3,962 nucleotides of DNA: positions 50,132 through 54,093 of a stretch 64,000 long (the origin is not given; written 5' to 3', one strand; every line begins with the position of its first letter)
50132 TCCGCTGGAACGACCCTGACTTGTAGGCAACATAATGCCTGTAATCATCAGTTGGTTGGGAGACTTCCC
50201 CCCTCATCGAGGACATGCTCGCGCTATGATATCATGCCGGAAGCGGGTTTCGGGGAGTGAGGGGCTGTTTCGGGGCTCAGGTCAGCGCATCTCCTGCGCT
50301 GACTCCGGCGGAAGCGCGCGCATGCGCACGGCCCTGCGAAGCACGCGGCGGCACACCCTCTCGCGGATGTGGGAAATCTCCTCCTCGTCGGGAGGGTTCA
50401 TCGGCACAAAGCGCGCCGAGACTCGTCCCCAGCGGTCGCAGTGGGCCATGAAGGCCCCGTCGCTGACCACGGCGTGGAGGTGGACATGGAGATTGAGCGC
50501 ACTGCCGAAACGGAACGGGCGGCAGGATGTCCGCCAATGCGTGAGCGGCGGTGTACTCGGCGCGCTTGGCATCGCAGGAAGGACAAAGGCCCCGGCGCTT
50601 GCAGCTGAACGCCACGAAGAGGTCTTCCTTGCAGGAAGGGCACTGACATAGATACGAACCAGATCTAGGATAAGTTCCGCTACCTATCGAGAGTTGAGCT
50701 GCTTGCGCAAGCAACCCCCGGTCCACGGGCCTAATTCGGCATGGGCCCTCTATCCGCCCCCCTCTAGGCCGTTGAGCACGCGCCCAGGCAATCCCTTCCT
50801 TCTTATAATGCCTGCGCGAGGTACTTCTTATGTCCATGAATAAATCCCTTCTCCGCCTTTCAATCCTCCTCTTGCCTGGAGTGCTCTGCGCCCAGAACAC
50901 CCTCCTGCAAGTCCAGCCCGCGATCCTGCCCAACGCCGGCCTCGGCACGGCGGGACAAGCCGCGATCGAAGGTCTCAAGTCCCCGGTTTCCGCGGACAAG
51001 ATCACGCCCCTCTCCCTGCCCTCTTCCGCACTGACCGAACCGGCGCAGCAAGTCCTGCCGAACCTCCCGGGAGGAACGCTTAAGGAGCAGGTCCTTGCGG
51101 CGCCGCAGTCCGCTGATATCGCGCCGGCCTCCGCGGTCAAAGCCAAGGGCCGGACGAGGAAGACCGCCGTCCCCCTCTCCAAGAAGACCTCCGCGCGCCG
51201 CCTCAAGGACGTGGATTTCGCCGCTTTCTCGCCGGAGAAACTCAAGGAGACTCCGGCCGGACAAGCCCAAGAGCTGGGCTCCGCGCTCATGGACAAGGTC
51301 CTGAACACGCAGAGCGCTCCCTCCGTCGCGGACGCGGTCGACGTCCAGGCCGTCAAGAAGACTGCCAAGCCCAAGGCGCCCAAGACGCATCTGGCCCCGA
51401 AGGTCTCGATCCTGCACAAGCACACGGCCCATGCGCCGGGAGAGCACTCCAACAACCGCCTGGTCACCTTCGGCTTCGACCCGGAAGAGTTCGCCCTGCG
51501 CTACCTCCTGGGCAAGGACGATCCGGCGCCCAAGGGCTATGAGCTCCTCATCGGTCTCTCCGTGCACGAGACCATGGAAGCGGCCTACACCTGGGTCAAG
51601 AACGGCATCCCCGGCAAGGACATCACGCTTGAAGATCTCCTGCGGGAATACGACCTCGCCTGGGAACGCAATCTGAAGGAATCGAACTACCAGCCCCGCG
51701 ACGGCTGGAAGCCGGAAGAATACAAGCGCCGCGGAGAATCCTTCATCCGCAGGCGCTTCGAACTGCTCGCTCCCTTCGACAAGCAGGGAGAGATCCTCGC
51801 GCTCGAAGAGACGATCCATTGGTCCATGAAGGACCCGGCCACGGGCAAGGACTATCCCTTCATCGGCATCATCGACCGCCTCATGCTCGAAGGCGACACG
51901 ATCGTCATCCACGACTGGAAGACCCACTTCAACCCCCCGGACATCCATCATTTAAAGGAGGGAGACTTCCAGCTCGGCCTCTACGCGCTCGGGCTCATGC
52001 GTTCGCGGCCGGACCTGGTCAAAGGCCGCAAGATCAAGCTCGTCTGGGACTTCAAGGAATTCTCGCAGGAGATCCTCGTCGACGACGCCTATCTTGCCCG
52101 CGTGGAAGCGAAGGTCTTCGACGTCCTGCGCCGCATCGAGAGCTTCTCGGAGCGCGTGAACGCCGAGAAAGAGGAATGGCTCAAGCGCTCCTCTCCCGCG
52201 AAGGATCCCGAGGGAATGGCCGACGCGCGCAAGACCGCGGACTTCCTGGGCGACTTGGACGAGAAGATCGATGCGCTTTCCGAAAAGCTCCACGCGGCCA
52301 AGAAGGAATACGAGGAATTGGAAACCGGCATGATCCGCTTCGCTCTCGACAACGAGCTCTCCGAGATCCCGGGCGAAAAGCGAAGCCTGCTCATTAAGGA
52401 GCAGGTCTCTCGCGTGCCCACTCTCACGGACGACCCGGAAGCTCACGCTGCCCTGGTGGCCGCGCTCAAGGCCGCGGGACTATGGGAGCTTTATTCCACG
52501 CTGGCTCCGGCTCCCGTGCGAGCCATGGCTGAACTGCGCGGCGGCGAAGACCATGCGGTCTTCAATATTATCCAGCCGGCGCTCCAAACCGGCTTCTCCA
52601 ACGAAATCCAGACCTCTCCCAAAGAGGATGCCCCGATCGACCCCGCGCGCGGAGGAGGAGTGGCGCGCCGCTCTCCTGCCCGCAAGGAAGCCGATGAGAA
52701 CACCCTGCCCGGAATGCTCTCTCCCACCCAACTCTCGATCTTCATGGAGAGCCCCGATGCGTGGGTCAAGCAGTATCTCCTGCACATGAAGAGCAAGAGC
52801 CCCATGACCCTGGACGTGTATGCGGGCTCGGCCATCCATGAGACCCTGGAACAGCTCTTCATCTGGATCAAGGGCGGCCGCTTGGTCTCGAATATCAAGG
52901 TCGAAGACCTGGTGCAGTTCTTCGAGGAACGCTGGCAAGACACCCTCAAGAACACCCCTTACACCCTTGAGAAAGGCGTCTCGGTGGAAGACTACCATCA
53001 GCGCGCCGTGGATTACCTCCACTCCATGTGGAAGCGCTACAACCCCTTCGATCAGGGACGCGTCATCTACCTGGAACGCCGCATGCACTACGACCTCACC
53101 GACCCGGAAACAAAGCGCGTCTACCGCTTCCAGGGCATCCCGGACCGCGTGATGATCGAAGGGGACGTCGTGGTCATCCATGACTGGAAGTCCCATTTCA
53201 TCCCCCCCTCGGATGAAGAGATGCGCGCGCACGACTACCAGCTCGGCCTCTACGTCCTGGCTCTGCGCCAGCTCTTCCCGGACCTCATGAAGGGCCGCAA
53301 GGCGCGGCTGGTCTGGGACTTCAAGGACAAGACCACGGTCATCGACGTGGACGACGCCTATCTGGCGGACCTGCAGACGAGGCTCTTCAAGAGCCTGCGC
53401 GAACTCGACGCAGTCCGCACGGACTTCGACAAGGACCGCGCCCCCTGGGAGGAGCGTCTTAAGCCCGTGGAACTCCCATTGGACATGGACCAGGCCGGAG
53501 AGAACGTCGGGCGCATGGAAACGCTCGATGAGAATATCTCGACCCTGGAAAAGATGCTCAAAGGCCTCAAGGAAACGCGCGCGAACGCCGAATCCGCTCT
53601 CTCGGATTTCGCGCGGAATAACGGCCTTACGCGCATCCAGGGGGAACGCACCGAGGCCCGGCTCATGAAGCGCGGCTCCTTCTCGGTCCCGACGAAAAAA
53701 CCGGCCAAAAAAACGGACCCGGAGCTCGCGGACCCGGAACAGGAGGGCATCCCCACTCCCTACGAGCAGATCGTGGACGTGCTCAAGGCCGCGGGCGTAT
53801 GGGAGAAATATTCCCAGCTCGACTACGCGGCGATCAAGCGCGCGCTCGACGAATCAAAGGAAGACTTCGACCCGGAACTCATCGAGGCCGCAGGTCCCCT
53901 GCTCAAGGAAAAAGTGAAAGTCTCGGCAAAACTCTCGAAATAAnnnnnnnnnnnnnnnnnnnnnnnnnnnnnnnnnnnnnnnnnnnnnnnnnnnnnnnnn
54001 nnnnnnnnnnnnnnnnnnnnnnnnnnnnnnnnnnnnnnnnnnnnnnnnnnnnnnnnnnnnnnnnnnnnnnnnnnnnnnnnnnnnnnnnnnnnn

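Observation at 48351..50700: Low-GC accessory patch with NlpC/P60 lipoprotein, a DUF4143 AAA ATPase under a near-consensus sigma70 promoter, and an IS91 transposase relic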

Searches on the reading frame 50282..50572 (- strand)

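Call 5: search_protein_families(library=pfam, proteins=[window:50282-50572:-], max_evalue=0.01)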
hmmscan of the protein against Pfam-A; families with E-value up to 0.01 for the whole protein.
window:50282-50572:- (96 aa): 1 family
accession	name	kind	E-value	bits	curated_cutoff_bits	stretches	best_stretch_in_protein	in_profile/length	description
PF04986.18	Y2_Tnp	-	8.3e-08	32.9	20.9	1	21-88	8-75/183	Putative transposase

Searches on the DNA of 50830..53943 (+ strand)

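Call 77: search_rna_families(source=L171, start=6120, end=6540, threshold=evalue, max_evalue=10)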
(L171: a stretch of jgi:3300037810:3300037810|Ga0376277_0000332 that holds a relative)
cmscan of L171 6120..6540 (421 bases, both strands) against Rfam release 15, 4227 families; matches with E-value up to 10: 2.
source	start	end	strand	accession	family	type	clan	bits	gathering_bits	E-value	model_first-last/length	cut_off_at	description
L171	6315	6359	-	RF04231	mir-9191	Gene; miRNA;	-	14.4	100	9.3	1-73/73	no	mir-9191 microRNA precursor family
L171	6400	6458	-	RF01986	ZEB2_AS1_3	Gene; lncRNA;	-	12.4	55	3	1-100/100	no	ZEB2 antisense RNA 1 conserved region 3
